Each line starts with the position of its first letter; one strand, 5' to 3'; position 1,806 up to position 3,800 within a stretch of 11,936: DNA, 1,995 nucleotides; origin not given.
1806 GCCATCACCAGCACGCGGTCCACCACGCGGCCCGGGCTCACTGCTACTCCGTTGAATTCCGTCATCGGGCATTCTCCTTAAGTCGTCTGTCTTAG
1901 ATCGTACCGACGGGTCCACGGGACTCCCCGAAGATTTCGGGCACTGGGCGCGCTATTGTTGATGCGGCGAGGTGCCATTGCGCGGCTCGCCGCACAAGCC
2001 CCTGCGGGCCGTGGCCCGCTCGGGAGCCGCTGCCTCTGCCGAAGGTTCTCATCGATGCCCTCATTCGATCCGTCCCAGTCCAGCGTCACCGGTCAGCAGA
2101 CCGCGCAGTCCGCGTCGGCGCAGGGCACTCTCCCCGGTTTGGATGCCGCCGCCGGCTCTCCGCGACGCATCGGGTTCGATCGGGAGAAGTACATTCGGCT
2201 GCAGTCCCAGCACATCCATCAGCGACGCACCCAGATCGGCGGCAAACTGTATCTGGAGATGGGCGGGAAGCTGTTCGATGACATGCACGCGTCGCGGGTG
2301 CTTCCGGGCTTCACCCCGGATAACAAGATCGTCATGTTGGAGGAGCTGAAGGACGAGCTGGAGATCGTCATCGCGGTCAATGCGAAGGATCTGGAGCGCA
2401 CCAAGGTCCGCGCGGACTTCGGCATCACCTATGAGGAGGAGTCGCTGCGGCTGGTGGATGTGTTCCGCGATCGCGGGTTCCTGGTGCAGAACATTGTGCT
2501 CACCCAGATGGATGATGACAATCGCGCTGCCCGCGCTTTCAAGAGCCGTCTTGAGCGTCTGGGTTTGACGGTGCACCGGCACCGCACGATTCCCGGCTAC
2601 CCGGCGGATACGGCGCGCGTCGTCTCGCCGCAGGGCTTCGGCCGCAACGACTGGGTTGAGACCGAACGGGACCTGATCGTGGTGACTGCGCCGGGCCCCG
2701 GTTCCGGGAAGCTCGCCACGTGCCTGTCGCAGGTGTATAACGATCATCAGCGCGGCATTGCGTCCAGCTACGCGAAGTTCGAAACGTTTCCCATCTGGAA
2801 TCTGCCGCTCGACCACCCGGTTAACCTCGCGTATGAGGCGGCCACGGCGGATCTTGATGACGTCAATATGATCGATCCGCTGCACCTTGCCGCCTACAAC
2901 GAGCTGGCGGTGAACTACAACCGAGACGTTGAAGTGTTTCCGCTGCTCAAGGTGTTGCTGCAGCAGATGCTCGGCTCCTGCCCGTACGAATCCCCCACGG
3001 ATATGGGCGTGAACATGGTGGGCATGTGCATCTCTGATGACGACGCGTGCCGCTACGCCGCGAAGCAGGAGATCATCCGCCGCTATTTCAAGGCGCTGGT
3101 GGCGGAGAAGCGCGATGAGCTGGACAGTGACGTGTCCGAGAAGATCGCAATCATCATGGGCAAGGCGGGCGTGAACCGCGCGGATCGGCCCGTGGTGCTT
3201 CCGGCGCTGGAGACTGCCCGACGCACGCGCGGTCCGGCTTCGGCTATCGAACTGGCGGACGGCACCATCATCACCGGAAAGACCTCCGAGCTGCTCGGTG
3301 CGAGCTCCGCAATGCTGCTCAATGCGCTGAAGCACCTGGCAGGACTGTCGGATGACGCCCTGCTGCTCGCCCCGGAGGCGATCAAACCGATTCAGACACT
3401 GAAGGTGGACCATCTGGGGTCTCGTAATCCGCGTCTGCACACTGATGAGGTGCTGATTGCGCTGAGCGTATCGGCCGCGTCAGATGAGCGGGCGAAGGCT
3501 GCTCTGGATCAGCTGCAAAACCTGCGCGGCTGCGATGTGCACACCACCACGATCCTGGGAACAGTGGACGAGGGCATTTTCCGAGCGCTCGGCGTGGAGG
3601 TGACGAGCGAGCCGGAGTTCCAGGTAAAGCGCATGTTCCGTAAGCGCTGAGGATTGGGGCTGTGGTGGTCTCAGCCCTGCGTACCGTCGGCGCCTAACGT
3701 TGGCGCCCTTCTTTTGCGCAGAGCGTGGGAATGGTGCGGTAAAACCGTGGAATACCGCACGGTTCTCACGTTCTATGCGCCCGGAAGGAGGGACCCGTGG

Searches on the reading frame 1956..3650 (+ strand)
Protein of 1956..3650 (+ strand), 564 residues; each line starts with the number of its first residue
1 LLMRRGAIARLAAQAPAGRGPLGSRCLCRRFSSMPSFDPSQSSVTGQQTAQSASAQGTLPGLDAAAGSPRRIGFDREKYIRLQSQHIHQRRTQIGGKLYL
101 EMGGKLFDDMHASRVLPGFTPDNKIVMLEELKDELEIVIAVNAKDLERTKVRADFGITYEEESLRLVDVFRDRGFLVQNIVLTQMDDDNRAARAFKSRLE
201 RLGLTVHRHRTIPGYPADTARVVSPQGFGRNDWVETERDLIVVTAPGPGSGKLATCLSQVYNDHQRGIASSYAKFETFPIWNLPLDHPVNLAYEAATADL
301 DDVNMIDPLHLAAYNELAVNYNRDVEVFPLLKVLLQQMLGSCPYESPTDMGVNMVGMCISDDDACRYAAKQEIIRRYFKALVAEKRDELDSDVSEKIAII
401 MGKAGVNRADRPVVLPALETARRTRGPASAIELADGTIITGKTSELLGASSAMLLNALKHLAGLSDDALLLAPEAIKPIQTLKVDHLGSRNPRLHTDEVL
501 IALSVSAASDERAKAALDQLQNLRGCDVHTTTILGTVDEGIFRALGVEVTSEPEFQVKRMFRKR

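Call 6: search_protein_families(library=pfam, proteins=[window:1956-3650:+], max_evalue=0.01)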
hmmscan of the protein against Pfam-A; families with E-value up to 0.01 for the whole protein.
window:1956-3650:+ (564 aa): 2 families
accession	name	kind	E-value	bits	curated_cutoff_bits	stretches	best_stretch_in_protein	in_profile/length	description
PF08903.17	DUF1846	-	1.5e-166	553.7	27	1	72-404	1-332/333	Domain of unknown function DUF1846, N-terminal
PF20921.3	DUF1846_C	-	1.6e-66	223.2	27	1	410-561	2-153/153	Domain of unknown function DUF1846, C-terminal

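Call 8: find_encoding_contigs(protein=window:2055-3650:+, flank=10000, max_places=10)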
Protein window:2055-3650:+ (531 aa): 6 contigs read that carry it; 2 places shown.
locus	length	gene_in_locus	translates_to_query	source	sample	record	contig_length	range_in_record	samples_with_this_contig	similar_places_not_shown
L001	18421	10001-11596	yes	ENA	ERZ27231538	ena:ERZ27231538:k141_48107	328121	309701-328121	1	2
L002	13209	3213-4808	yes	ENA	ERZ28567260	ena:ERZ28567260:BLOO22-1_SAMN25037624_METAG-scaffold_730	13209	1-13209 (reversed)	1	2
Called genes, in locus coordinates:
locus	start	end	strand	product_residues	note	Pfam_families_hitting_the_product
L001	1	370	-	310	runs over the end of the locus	PF04069:OpuAC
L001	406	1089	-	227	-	PF00528:BPD_transp_1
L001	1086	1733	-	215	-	PF00528:BPD_transp_1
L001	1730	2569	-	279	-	PF00005:ABC_tran, PF13304:AAA_21 (faint)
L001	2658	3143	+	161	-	PF04138:GtrA_DPMS_TM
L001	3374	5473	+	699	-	PF02378:PTS_EIIC, PF02302:PTS_IIB, PF00359:PTS_EIIA_2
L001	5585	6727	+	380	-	PF01232:Mannitol_dh, PF08125:Mannitol_dh_C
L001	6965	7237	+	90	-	PF00381:PTS-HPr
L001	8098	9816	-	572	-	PF05524:PEP-utilisers_N, PF00391:PEP-utilizers, PF02896:PEP-utilizers_C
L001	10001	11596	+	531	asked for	PF08903:DUF1846, PF20921:DUF1846_C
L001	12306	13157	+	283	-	PF01145:Band_7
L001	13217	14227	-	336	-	PF00356:LacI, PF13377:Peripla_BP_3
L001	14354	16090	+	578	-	PF00128:Alpha-amylase, PF16657:Malt_amylase_C (faint)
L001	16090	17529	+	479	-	PF00083:Sugar_tr, PF07690:MFS_1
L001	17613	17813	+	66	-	-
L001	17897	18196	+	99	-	-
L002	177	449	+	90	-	PF00381:PTS-HPr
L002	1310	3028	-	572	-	PF05524:PEP-utilisers_N, PF00391:PEP-utilizers, PF02896:PEP-utilizers_C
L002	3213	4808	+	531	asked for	PF08903:DUF1846, PF20921:DUF1846_C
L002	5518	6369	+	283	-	PF01145:Band_7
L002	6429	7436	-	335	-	PF00356:LacI, PF13377:Peripla_BP_3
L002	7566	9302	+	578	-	PF00128:Alpha-amylase, PF16657:Malt_amylase_C (faint)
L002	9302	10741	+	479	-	PF00083:Sugar_tr, PF07690:MFS_1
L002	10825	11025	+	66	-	-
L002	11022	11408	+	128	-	-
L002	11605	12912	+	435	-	PF01610:DDE_Tnp_ISL3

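Call 9: find_related_loci(query=window:2055-3650:+, collection=genome_contigs, flank=10000)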
Query window:2055-3650:+ (531 aa) in genome_contigs; peptide patterns used: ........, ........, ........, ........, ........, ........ (x = any residue, [..] = any of these).
600 stretches matched a pattern (row limit reached: there are more); 597 encode a relative of the query (tblastn E <= 1e-3); the best 80 are kept; 80 distinct loci.
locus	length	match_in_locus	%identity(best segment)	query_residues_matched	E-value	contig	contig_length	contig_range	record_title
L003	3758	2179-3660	79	37-530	0e+0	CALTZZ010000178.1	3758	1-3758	MAG: uncultured Dermabacteraceae bacterium isolate zZmqNivkN9_bin.39.MAG genome assembly, contig: NODE_6801_length_3758_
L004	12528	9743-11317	69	2-531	0e+0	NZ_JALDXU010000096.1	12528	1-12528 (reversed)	MAG: Citricoccus sp. isolate MCT-GLY-14 NODE_4447_length_12528_cov_7.468853, whole genome shotgun sequence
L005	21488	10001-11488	71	36-531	0e+0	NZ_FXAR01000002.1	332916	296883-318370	Corynebacterium pollutisoli strain VDS11, whole genome shotgun sequence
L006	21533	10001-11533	70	29-530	0e+0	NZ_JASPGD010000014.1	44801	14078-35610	Corynebacterium sp. MSK297 NODE_14_length_44801_cov_50.149182, whole genome shotgun sequence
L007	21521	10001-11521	71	33-530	0e+0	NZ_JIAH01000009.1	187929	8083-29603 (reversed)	Corynebacterium pseudodiphtheriticum DSM 44287 O146DRAFT_scaffold00005.5_C, whole genome shotgun sequence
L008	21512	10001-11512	68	29-531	0e+0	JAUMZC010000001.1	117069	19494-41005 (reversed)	MAG: Corynebacterium sp. isolate S17M_Sa_7 NODE_72_length_117069_cov_7.470995, whole genome shotgun sequence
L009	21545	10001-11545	68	10-531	0e+0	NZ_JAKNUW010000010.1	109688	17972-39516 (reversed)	Micrococcus lacusdianchii strain JXJ CY 30 NODE_10, whole genome shotgun sequence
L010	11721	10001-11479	70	38-530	0e+0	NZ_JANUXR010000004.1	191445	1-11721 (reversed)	Corynebacterium sp. HS2168-gen11 NODE_4_length_191445_cov_165.049906, whole genome shotgun sequence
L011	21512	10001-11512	68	23-530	0e+0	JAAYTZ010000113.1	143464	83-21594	MAG: Propionibacterium sp. isolate AS27yjCOA_109 168678_AS27, whole genome shotgun sequence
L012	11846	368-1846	69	39-531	0e+0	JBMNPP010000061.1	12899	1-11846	MAG: Brooklawnia sp. isolate SBF912SR7HQ0001 scaffold_4194_c1, whole genome shotgun sequence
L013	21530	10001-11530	65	31-531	0e+0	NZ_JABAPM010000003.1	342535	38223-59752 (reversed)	Arcanobacterium phocae strain 20171 NODE_3_length_342535_cov_111.547080, whole genome shotgun sequence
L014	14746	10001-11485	69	38-531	0e+0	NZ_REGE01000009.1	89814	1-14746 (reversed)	Corynebacterium macginleyi strain CCUG 32361 CCUG32361_9, whole genome shotgun sequence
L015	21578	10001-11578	64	6-531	0e+0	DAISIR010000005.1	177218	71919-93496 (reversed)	MAG TPA_asm: Brooklawnia sp. isolate CTOTU7611 NODE_157_length_177218_cov_133.408974, whole genome shotgun sequence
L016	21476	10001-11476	66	39-530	0e+0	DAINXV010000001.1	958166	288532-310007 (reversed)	MAG TPA_asm: Mycobacteriaceae bacterium isolate CTOTU4015 NODE_1_length_958166_cov_11.166569, whole genome shotgun seque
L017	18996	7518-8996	65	39-530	0e+0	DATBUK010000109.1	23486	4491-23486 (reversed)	MAG TPA_asm: Yaniella sp. isolate SMAG_U7481 k141_53353, whole genome shotgun sequence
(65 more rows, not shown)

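Call 20: find_homologous_proteins(query=window:2055-3650:+, max_evalue=1e-100)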
Query window:2055-3650:+ (531 aa): 8000 proteins with E <= 1e-100 among 8000 candidates; the best 120 are listed.
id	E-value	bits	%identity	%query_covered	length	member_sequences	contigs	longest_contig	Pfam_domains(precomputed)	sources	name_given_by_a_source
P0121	0.0e+0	1179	99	100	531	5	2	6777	PF20921.4,PF08903.18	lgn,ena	-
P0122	2.2e-272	922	78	97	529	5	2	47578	PF20921.4,PF08903.18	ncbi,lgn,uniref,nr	ncbi:DUF1846 domain-containing protein [Helcobacillus massiliensis]|uniref:UPF0371 protein FHX50_001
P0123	1.8e-262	890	-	-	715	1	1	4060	PF20921.4,PF08903.18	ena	-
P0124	1.6e-259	880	79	93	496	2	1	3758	PF20921.4,PF08903.18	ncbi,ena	-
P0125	1.8e-257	873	78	93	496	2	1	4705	PF20921.4,PF08903.18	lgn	-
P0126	1.2e-256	870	77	93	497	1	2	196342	PF20921.4,PF08903.18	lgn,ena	-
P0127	8.3e-255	864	77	93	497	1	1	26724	PF20921.4,PF08903.18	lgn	-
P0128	4.2e-254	862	76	93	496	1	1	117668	PF20921.4,PF08903.18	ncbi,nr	ncbi:MAG: DUF1846 domain-containing protein [Dermabacter sp.]|nr:DUF1846 domain-containing protein [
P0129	4.7e-254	862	77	93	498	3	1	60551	PF20921.4,PF08903.18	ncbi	-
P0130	9.2e-253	858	75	93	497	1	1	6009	PF20921.4,PF08903.18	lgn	-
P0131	1.3e-251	854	76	94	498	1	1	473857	PF20921.4,PF08903.18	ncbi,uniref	ncbi:DUF1846 domain-containing protein [Micrococcoides hystricis]|uniref:UPF0371 protein ACFFFR_0013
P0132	2.0e-249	847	75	93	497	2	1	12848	PF20921.4,PF08903.18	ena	-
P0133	2.8e-249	846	74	94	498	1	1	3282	PF20921.4,PF08903.18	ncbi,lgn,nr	ncbi:MAG: DUF1846 domain-containing protein [Actinomycetaceae bacterium]|nr:DUF1846 domain-containin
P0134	3.0e-249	846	75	93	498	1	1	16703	PF20921.4,PF08903.18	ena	-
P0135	1.6e-246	837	75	93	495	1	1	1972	PF20921.4,PF08903.18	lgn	-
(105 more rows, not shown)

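Call 21: find_encoding_contigs(protein=P0121, flank=10000, max_places=10)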
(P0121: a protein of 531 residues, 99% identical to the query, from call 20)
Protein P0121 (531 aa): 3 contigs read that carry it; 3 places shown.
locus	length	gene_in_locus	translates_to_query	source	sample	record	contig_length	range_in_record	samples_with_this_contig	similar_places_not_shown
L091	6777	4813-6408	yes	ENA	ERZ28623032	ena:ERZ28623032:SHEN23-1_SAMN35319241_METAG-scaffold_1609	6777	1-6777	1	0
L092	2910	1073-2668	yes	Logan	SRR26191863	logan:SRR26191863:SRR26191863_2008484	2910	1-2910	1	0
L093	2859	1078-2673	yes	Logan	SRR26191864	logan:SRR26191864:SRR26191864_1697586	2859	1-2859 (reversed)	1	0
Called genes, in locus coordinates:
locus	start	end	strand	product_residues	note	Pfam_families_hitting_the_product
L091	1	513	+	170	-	?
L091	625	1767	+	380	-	PF01232:Mannitol_dh, PF08125:Mannitol_dh_C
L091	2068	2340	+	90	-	PF00381:PTS-HPr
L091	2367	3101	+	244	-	-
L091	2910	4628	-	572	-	PF05524:PEP-utilisers_N, PF00391:PEP-utilizers, PF02896:PEP-utilizers_C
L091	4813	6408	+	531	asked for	PF08903:DUF1846, PF20921:DUF1846_C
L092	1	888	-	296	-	?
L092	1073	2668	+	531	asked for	PF08903:DUF1846, PF20921:DUF1846_C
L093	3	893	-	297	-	?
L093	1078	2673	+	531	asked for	PF08903:DUF1846, PF20921:DUF1846_C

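Call 22: list_cluster_members(proteins=[P0121])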
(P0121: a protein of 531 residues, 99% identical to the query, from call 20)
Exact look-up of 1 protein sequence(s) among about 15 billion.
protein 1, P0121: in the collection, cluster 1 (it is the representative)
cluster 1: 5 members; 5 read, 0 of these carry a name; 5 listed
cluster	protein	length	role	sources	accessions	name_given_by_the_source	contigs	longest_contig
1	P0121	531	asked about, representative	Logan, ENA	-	-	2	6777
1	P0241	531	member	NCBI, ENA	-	-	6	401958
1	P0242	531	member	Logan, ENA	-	-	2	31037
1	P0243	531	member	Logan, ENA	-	-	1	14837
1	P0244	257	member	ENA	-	-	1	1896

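Call 24: find_encoding_contigs(protein=P0242, flank=10000, max_places=10)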
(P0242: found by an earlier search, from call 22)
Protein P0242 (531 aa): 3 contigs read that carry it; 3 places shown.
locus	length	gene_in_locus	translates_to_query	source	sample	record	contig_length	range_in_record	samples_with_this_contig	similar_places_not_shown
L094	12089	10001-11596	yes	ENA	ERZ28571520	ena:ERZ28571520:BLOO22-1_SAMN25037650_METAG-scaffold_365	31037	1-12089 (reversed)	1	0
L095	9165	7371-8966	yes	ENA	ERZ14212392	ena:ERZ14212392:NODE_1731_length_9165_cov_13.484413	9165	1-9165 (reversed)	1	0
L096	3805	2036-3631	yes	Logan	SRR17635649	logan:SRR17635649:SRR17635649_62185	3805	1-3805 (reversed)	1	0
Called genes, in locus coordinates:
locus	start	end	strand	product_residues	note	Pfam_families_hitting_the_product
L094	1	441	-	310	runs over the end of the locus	PF04069:OpuAC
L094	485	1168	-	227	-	PF00528:BPD_transp_1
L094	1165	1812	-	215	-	PF00528:BPD_transp_1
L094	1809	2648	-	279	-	PF00005:ABC_tran, PF13304:AAA_21 (faint)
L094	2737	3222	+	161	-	PF04138:GtrA_DPMS_TM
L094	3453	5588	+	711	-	PF02378:PTS_EIIC, PF02302:PTS_IIB, PF00359:PTS_EIIA_2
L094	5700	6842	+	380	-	PF01232:Mannitol_dh, PF08125:Mannitol_dh_C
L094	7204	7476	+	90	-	PF00381:PTS-HPr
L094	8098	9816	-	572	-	PF05524:PEP-utilisers_N, PF00391:PEP-utilizers, PF02896:PEP-utilizers_C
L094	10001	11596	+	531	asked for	PF08903:DUF1846, PF20921:DUF1846_C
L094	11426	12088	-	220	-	?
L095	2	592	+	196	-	?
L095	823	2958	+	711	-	PF02378:PTS_EIIC, PF02302:PTS_IIB, PF00359:PTS_EIIA_2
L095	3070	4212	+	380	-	PF01232:Mannitol_dh, PF08125:Mannitol_dh_C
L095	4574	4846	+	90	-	PF00381:PTS-HPr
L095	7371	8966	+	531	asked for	PF08903:DUF1846, PF20921:DUF1846_C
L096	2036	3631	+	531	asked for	PF08903:DUF1846, PF20921:DUF1846_C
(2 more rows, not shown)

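Call 25: find_encoding_contigs(protein=P0243, flank=10000, max_places=10)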
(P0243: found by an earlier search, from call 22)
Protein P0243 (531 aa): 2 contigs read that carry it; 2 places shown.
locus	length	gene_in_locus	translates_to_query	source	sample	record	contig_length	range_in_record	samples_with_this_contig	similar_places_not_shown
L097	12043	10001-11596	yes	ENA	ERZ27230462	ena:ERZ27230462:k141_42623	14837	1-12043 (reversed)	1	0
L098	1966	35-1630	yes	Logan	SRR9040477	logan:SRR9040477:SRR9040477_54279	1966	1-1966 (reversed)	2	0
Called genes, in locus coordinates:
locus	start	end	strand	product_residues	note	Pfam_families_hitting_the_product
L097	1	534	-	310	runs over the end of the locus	PF04069:OpuAC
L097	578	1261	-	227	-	PF00528:BPD_transp_1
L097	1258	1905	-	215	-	PF00528:BPD_transp_1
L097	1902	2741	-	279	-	PF00005:ABC_tran, PF13304:AAA_21 (faint)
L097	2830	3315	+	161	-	PF04138:GtrA_DPMS_TM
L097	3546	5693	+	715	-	PF02378:PTS_EIIC, PF02302:PTS_IIB, PF00359:PTS_EIIA_2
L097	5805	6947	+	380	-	PF01232:Mannitol_dh, PF08125:Mannitol_dh_C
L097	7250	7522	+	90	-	PF00381:PTS-HPr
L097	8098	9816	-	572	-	PF05524:PEP-utilisers_N, PF00391:PEP-utilizers, PF02896:PEP-utilizers_C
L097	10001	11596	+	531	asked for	PF08903:DUF1846, PF20921:DUF1846_C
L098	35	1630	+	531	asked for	PF08903:DUF1846, PF20921:DUF1846_C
